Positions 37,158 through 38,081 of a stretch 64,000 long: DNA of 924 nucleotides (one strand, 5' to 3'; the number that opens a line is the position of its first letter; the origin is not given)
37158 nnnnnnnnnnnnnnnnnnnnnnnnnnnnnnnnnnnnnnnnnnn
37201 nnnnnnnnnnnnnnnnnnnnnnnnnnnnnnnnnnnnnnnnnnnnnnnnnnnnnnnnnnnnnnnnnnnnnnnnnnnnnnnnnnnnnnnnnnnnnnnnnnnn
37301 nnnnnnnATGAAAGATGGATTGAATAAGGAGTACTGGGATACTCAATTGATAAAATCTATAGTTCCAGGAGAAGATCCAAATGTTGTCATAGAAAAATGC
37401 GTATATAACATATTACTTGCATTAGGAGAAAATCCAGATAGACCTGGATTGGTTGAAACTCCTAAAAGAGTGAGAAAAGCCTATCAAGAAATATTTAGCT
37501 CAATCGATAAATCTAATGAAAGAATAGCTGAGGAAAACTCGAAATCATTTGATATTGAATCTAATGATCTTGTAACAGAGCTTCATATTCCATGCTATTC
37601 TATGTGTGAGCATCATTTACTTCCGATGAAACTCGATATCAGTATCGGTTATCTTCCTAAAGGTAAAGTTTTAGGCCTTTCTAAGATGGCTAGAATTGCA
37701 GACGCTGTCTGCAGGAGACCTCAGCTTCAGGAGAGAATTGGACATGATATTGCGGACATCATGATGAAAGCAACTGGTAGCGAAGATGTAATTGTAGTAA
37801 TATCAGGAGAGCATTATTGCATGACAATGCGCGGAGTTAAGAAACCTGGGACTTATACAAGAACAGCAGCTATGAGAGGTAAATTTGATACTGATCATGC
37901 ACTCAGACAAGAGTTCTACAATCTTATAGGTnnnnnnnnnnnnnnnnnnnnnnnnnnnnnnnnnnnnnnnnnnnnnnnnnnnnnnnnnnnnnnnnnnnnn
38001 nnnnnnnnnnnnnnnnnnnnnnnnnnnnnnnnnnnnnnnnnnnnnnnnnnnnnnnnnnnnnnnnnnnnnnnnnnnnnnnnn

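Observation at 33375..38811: The 7-deazaguanine operon has an embedded SDR reductase and flanking YhhQ-like and CxxCxxCC genes, but I recognise no transglycosylase in the window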

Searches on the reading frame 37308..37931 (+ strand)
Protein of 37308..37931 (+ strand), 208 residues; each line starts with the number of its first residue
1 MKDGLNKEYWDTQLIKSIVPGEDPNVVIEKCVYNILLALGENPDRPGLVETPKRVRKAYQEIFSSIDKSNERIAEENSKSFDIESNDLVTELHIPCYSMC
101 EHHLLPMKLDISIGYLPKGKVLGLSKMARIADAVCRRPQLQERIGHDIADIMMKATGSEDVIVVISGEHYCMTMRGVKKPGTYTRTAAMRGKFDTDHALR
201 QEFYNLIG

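Call 3: search_protein_families(library=pfam, proteins=[window:37308-37931:+], max_evalue=0.01)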
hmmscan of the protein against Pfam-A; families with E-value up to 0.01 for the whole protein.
window:37308-37931:+ (208 aa): 1 family
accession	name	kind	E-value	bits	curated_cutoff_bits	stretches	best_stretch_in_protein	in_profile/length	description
PF01227.27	GTP_cyclohydroI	-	8.2e-64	214.8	27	1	28-207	1-178/179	GTP cyclohydrolase I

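Call 4: search_protein_families(library=ncbifam, proteins=[window:37308-37931:+], max_evalue=0.01)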
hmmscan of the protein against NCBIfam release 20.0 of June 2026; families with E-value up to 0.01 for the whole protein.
window:37308-37931:+ (208 aa): 4 families
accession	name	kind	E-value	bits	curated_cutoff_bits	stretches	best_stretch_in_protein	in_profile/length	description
NF006826.0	PRK09347.1-3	subfamily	3.9e-69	231.9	162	1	28-207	9-186/189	GTP cyclohydrolase I FolE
TIGR00063.1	folE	equivalog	1.1e-54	184.8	181.6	1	28-207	1-178/180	GTP cyclohydrolase I FolE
NF006825.1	PRK09347.1-2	subfamily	6.6e-53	178.8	174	1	29-207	2-178/179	GTP cyclohydrolase I FolE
NF006824.0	PRK09347.1-1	equivalog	2.4e-40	138.3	202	1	5-206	15-215/219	GTP cyclohydrolase I FolE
